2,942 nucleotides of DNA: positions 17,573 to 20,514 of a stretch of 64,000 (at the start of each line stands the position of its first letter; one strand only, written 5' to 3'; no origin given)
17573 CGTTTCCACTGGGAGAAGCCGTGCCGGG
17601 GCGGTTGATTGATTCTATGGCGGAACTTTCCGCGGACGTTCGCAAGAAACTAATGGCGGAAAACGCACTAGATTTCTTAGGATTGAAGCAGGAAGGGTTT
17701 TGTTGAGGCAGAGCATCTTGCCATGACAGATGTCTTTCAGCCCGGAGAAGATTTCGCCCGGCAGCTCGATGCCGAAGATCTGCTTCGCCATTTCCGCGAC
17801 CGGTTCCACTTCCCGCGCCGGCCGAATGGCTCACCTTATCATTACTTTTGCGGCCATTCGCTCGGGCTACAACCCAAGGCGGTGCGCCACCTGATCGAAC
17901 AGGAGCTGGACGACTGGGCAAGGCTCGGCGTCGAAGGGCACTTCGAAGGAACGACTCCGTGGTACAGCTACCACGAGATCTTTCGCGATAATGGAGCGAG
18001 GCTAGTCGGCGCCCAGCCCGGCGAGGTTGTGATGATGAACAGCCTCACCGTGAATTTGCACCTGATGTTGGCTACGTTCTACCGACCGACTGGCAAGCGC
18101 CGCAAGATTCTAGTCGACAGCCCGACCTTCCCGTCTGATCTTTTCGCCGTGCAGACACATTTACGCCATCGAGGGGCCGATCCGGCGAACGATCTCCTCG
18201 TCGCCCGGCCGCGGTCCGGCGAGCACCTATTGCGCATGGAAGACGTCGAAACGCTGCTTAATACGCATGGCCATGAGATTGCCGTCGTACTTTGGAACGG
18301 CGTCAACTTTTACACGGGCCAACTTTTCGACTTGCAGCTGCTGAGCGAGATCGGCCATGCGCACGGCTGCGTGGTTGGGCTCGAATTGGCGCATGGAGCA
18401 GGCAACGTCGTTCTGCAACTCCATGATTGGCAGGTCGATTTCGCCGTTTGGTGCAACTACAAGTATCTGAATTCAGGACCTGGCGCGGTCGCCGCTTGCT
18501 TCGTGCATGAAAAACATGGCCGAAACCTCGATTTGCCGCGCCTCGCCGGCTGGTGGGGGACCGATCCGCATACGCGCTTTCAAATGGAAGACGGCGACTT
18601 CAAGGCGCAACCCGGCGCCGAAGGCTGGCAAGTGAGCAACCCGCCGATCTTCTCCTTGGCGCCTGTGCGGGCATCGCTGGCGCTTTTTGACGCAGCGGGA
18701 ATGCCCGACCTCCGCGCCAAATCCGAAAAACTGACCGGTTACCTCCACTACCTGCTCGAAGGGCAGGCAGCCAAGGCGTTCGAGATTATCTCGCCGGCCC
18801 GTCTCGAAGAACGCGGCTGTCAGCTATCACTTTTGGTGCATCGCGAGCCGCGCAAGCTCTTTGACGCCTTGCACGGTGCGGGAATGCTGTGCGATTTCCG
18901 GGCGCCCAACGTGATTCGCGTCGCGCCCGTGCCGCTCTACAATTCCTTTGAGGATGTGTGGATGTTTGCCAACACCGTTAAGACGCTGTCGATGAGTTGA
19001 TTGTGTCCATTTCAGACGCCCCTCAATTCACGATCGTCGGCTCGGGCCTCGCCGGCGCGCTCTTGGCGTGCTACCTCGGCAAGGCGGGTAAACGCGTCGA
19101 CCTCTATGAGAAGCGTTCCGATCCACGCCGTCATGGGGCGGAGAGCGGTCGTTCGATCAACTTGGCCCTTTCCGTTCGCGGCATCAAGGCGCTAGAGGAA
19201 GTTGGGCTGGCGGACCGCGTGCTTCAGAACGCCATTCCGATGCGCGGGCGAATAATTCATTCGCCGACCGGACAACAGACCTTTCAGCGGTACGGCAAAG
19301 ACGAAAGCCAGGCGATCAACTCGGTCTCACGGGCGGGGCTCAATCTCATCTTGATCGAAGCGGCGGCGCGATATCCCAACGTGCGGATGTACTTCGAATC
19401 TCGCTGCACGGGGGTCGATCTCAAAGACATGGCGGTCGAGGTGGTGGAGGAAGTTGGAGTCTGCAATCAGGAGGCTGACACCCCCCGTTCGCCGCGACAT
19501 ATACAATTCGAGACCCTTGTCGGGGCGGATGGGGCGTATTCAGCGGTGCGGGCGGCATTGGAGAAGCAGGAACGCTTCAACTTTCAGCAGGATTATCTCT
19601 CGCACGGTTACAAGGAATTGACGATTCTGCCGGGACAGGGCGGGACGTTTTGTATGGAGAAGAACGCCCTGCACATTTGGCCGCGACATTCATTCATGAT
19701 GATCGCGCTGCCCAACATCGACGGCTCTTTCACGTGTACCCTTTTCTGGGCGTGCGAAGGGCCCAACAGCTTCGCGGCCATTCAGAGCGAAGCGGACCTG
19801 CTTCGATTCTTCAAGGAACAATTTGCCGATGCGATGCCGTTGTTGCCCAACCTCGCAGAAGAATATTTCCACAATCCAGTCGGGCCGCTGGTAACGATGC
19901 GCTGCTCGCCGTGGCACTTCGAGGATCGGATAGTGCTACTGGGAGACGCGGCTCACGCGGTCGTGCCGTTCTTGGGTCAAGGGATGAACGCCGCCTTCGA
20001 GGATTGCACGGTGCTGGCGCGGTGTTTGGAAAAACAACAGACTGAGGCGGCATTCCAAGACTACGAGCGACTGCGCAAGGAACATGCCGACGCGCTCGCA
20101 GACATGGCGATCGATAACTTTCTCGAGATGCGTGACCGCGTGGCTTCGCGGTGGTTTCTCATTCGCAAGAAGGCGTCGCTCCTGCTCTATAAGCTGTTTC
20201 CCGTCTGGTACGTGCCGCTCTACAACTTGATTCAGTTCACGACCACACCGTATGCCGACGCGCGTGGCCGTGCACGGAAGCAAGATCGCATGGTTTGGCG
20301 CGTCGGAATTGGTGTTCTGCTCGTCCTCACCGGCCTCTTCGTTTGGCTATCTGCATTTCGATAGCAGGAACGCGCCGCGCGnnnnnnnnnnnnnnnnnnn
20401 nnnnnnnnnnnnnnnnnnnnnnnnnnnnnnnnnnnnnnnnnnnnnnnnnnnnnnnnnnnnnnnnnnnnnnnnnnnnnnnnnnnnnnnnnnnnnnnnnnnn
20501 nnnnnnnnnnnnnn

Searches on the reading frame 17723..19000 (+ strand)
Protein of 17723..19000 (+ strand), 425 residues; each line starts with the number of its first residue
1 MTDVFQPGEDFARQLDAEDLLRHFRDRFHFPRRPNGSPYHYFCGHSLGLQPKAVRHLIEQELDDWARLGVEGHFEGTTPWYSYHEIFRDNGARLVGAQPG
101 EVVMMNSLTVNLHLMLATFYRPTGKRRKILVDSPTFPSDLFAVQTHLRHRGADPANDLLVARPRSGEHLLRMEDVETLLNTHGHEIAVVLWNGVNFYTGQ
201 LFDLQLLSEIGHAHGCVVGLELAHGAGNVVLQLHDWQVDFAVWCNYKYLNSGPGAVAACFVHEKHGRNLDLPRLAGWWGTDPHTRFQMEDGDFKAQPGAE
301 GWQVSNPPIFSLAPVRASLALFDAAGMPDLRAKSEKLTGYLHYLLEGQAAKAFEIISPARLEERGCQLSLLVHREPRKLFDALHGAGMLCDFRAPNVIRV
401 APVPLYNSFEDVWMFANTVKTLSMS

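Call 17: find_encoding_contigs(protein=window:17723-19000:+, flank=1000, max_places=6)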
Protein window:17723-19000:+ (425 aa): no gene with exactly this product is on record in the collection.

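Call 44: search_protein_families(library=pfam, proteins=[window:17723-19000:+], max_evalue=0.0001)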
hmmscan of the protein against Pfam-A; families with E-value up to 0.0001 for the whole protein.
window:17723-19000:+ (425 aa): 2 families
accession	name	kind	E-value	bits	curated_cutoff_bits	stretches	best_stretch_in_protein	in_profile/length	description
PF22580.2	KYNU_C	-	1e-24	86.8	27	1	330-417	1-88/90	Kynureninase C-terminal domain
PF00266.25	Aminotran_5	-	4.2e-10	39.6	21.5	1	50-362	11-306/371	Aminotransferase class-V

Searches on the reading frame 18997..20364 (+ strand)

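Call 44: search_protein_families(library=pfam, proteins=[window:18997-20364:+], max_evalue=0.0001)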
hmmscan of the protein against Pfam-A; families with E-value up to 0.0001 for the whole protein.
window:18997-20364:+ (455 aa): 3 families
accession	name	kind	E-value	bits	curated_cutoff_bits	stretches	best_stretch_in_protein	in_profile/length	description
PF01494.25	FAD_binding_3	-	2.2e-25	90.1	22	1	12-369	5-347/349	FAD binding domain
PF13450.12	NAD_binding_8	-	1.3e-07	32.2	21.9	1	13-43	1-31/68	NAD(P)-binding Rossmann-like domain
PF01266.30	DAO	-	4e-05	23.7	27.9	0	12-51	3-41/353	FAD dependent oxidoreductase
